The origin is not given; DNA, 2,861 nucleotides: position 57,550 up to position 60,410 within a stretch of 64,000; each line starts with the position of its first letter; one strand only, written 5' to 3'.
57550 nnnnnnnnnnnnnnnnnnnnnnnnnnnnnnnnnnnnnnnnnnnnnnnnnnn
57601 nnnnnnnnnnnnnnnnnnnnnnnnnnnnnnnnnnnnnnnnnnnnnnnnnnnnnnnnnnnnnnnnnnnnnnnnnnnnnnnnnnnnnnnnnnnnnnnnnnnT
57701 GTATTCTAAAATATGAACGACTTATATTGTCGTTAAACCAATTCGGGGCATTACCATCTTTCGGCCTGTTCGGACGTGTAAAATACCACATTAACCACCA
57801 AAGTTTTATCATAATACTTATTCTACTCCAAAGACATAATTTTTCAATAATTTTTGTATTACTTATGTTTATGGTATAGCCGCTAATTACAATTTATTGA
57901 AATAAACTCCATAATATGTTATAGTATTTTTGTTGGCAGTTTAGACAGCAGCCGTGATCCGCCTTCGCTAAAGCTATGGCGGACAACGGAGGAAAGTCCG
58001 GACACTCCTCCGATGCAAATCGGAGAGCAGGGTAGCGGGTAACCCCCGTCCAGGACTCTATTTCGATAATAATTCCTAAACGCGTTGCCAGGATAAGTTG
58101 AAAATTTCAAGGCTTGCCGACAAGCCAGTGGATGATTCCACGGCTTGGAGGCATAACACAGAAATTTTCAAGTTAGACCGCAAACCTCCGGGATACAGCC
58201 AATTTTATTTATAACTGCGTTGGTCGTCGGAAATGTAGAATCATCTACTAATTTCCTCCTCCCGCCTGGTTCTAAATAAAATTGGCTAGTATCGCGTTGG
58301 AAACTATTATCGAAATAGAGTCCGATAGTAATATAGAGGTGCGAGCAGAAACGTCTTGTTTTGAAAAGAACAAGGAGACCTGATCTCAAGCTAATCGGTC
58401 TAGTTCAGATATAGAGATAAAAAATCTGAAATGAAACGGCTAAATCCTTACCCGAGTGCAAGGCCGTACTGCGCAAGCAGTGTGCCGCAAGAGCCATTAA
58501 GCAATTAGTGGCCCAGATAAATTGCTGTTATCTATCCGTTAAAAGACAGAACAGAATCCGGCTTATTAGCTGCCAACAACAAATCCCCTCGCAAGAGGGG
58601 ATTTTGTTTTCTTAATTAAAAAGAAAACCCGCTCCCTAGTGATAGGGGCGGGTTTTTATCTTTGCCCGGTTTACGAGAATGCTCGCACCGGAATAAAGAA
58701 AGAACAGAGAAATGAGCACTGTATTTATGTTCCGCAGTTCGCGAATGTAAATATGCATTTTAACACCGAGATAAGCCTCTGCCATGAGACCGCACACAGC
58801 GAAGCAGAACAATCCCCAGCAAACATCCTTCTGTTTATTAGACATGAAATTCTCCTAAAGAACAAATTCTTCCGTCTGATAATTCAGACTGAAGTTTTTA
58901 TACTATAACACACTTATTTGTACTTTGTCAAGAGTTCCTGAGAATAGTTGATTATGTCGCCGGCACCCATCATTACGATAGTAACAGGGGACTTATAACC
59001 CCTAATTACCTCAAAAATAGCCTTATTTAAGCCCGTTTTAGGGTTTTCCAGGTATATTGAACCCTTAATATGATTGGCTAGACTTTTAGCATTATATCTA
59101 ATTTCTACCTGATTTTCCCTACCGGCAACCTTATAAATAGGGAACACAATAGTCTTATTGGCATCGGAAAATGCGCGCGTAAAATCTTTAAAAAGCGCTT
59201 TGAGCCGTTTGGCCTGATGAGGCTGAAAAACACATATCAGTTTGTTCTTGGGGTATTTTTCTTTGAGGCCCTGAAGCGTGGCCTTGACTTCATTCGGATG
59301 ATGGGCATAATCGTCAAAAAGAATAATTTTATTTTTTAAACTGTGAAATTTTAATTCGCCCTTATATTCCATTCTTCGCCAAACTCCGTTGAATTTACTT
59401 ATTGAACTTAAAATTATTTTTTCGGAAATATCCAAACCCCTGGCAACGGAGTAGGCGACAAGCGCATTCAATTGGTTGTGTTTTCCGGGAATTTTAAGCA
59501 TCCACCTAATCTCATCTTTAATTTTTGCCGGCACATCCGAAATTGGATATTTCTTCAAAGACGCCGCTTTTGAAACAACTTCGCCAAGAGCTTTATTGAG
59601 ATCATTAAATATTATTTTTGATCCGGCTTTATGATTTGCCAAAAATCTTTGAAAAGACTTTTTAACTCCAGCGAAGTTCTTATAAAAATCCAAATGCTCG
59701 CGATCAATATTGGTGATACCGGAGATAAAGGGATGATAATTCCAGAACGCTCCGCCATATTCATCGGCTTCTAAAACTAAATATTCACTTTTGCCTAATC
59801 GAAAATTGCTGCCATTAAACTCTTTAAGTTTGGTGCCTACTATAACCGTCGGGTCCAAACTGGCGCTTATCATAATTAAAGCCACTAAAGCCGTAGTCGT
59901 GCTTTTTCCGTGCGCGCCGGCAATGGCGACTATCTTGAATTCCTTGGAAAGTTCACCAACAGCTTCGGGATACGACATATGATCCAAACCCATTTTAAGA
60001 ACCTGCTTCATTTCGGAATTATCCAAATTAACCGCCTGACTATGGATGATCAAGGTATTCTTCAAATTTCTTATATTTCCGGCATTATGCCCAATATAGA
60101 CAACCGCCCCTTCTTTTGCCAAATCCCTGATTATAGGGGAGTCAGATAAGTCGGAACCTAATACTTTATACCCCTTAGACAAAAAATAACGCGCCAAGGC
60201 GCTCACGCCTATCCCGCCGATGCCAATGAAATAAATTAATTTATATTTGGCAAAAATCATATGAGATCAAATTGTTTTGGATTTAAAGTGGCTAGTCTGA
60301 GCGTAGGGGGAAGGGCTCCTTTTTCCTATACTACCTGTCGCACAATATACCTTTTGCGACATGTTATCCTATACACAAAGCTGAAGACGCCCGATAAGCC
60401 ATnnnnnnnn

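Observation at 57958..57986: RNase P P3 hairpin plus flank is near-identical (antisense) to dispersed C-family repeat copies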

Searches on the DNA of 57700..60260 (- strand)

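Call 3: search_rna_families(source=window, start=57700, end=59200, threshold=evalue, max_evalue=10, show_alignments=4)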
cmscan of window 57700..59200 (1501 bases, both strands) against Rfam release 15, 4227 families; matches with E-value up to 10: 24.
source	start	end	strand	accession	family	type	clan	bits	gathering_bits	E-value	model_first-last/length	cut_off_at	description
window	58387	58576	+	RF00010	RNaseP_bact_a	Gene; ribozyme;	CL00002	48.1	100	2.2e-13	1-367/367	no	Bacterial RNase P class A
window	58545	58662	+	RF00506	Thr_leader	Cis-reg; leader;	-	28.4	55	0.0074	1-118/118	no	Threonine operon leader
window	58581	58659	+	RF02450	ncr1175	Gene; sRNA;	-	27.8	60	0.017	1-110/110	no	Bacillus sRNA ncr1175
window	58856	58915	+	RF02324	TtnuHACA17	Gene; snRNA; snoRNA; HACA-box;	-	27.5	100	0.32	1-118/118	no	Tetrahymena snoRNA TtnuHACA17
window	58523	58613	+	RF01772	rnk_pseudo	Cis-reg; leader;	-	24.2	55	0.2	1-108/108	no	Pseudomonas rnk leader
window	58513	58610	+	RF01859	Phe_leader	Cis-reg; leader;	-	24.2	55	0.26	1-125/125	no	Phenylalanine leader peptide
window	58618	58746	-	RF00506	Thr_leader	Cis-reg; leader;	-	22.1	55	0.24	1-118/118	no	Threonine operon leader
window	58575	58664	+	RF02064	STnc370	Gene; sRNA;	-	22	54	6.3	1-71/71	no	Enterobacterial sRNA STnc370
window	58550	58659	+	RF01770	rimP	Cis-reg; leader;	-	21.4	47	1.3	1-102/102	no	Gammaprotebacteria rimP leader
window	58094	58225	-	RF00303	snoR86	Gene; snRNA; snoRNA; HACA-box;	-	21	40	0.44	1-123/123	no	Small nucleolar RNA snoR86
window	58576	58654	-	RF02837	anti-hemB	Gene; sRNA;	-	20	49.5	0.082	1-81/81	no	Burkholderia RNA 7 (anti-hemB)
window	58819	58899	+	RF02701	PsrR1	Gene; sRNA;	-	19.9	42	0.79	1-79/79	no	Photosynthesis regulatory RNA1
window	58998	59076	+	RF01814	rhtB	Gene; sRNA;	-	19.4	55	4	1-83/83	no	rhtB sRNA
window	58619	58732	-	RF01859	Phe_leader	Cis-reg; leader;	-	19.3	55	3.3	1-125/125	no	Phenylalanine leader peptide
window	58577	58616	+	RF01334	CRISPR-DR21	Gene; CRISPR;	-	18.8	48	4.6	1-37/37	no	CRISPR RNA direct repeat element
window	58908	59046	+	RF00623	P1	Gene;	-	15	100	3.7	1-180/180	no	Pseudomonas sRNA P1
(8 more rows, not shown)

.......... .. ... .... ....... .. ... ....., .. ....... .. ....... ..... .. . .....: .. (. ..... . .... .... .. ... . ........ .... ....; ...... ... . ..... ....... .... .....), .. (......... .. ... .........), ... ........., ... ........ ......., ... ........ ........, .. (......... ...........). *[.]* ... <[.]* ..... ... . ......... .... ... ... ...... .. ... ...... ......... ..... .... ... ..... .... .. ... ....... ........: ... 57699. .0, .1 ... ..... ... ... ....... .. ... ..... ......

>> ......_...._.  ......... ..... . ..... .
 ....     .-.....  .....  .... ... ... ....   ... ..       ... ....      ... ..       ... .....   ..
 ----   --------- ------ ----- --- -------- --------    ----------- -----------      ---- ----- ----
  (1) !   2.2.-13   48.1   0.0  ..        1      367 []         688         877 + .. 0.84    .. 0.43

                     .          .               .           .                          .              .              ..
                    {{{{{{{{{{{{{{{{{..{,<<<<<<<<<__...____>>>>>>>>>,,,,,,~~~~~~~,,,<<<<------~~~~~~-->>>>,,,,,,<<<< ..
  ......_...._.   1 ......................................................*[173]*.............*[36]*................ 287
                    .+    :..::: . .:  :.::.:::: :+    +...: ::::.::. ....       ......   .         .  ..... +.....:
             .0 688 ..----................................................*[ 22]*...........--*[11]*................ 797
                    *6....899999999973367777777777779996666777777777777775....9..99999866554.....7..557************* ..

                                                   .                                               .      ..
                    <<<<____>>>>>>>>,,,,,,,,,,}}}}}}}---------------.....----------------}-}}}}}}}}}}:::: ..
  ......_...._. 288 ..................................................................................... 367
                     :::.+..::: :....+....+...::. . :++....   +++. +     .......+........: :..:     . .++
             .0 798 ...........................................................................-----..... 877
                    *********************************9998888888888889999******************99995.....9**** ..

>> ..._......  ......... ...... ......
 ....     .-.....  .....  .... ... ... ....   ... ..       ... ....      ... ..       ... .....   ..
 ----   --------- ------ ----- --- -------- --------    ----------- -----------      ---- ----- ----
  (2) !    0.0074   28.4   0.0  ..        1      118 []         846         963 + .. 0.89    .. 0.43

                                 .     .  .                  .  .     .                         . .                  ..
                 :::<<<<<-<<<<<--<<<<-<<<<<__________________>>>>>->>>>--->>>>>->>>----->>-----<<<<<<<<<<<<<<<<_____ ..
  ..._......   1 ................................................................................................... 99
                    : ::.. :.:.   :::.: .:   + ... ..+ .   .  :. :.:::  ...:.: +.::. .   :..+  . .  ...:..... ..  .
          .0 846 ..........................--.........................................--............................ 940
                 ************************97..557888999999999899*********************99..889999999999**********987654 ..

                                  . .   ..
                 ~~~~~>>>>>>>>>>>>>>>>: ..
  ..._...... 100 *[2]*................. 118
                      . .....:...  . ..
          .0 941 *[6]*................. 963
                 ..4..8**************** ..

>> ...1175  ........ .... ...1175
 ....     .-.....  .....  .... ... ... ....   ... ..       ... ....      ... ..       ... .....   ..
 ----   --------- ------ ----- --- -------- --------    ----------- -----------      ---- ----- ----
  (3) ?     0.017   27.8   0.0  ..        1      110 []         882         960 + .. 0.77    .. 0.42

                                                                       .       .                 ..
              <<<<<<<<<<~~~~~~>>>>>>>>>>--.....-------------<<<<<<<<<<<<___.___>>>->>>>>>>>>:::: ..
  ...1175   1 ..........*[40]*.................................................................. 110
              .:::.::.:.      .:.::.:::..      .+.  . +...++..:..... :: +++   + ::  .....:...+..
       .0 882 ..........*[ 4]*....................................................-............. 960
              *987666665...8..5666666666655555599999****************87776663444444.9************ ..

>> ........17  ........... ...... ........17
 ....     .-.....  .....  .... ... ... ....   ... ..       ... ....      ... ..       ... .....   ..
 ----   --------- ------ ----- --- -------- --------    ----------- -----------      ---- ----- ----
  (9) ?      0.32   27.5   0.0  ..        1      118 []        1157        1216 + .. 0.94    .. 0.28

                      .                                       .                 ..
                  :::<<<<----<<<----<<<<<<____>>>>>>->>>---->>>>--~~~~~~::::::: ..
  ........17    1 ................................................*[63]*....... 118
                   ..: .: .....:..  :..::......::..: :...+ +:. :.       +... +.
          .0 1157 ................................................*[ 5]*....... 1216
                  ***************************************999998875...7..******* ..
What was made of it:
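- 57933..58579 (+): rnpB, a type A RNase P RNA gene. P1 5' strand is GGCAG at 57935. P4 5' strand is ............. from 57989. P4 3' strand is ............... at 58550-58564. P1 3' strand ends at 58574. Partial RF00010 match of 48.1 bits, E 2e-13 (call 3).
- Tried and rejected: The E-value mode aligned P1-P3 wrongly because of the 274-nt insertion (call 3).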

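Call 15: search_rna_families(sources=[L001, L002, L003, L004, L005], threshold=gathering)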
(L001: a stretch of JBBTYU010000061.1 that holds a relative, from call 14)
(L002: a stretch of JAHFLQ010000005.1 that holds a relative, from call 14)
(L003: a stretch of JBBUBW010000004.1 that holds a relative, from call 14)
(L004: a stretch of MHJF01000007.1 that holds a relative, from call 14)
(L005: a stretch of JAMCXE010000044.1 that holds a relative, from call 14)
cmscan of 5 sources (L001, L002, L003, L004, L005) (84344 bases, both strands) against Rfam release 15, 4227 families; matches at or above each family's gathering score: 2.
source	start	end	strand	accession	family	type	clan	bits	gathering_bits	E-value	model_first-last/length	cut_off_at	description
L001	7195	7575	-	RF00010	RNaseP_bact_a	Gene; ribozyme;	CL00002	126.6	100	2.8e-38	1-367/367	no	Bacterial RNase P class A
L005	4545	4907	-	RF00010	RNaseP_bact_a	Gene; ribozyme;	CL00002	106.2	100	2.4e-31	1-367/367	no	Bacterial RNase P class A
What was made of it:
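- On Bacterial RNase P RNA, type A (Rfam RF00010): Syntenic orthologues L001 (126.6) and L005 (106.2) pass (call 15).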

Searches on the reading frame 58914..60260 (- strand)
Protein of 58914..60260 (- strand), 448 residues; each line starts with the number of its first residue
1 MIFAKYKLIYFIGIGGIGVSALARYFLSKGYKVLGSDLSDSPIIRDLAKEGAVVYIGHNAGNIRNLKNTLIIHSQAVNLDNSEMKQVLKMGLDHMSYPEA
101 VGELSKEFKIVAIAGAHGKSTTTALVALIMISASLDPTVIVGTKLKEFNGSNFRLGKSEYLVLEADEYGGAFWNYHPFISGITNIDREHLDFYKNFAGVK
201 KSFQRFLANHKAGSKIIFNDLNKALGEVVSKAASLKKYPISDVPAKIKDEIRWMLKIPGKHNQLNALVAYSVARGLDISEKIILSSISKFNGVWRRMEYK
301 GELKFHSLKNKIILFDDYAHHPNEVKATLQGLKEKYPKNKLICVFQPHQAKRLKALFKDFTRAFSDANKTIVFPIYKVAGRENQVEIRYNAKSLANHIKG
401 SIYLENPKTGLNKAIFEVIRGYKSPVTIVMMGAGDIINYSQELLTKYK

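Call 11: search_protein_families(library=pfam, proteins=[window:58914-60260:-])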
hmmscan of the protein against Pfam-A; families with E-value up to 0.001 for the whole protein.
window:58914-60260:- (448 aa): 3 families
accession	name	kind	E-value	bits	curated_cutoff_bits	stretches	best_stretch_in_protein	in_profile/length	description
PF01225.30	Mur_ligase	-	6.8e-24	84.5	21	1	9-108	2-94/95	Mur ligase family, catalytic domain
PF08245.18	Mur_ligase_M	-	1.1e-13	52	24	1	113-271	1-198/200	Mur ligase middle domain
PF02875.26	Mur_ligase_C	-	8.1e-13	49.8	28.4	1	296-433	2-126/127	Mur ligase, glutamate ligase domain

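Call 14: find_related_loci(query=window:58914-60260:-, collection=genome_contigs, flank=10000)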
Query window:58914-60260:- (448 aa) in genome_contigs; peptide patterns used: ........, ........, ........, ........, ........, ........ (x = any residue, [..] = any of these).
83 stretches matched a pattern; 5 encode a relative of the query (tblastn E <= 1e-3); 5 distinct loci.
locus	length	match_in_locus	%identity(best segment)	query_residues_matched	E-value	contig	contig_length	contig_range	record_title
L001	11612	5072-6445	81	1-444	0e+0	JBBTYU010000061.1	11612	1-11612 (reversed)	MAG: Patescibacteria group bacterium isolate H32-bin107_1 H32_bin107_1_000000000061, whole genome shotgun sequence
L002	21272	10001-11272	50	10-445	4e-136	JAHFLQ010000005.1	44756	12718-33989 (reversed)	MAG: bacterium isolate nzgw437 NODE_698_length_44757_cov_6.900013, whole genome shotgun sequence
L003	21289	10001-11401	45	10-444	2e-128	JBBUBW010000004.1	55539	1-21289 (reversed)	MAG: Patescibacteria group bacterium isolate H43-bin006_1 H43_bin006_1_000000000004, whole genome shotgun sequence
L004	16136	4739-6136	47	3-441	3e-124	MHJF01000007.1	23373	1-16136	MAG: Candidatus Harrisonbacteria bacterium RIFCSPHIGHO2_02_FULL_40_20 rifcsphigho2_02_scaffold_25335, whole genome shotg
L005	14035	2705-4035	73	2-443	0e+0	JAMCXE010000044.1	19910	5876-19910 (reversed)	MAG: Patescibacteria group bacterium isolate FK_Sedi_B_Bin.438 NODE_9484_length_19910_cov_5.2211, whole genome shotgun s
